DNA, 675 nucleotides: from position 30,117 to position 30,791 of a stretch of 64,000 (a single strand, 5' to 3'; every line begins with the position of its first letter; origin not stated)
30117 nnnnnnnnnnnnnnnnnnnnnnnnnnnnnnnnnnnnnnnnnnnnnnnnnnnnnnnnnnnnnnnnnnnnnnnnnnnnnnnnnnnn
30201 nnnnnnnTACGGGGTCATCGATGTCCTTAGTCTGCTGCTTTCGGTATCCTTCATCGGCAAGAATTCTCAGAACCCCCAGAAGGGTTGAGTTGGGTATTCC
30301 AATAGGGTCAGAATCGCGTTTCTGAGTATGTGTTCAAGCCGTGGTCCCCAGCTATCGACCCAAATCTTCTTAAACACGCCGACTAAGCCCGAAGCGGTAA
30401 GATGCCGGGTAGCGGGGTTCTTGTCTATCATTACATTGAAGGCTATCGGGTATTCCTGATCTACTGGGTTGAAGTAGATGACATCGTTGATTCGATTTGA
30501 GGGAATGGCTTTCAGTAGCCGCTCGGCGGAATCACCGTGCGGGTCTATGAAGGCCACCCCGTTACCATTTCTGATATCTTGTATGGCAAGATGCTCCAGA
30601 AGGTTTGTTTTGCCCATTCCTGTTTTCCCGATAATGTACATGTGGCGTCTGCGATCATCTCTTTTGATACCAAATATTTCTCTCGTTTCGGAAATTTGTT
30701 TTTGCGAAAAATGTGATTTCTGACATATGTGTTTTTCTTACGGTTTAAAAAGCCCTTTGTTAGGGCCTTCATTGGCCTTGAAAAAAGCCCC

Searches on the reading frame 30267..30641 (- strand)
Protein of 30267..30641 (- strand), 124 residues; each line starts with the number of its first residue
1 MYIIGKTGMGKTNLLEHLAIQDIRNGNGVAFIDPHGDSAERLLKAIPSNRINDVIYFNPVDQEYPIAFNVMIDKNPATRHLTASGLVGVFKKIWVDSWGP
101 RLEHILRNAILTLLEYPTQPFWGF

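Call 115: search_protein_families(library=pfam, proteins=[window:30267-30641:-], max_evalue=0.001)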
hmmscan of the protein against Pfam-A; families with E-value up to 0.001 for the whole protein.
window:30267-30641:- (124 aa): 2 families
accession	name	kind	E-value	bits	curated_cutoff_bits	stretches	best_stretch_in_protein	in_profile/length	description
PF01935.23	DUF87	-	0.00037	21.1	23.2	1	3-42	28-68/220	Helicase HerA, central domain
PF10412.15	TrwB_AAD_bind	-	0.00043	19.7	20.5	1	1-63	18-74/387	Type IV secretion-system coupling protein DNA-binding domain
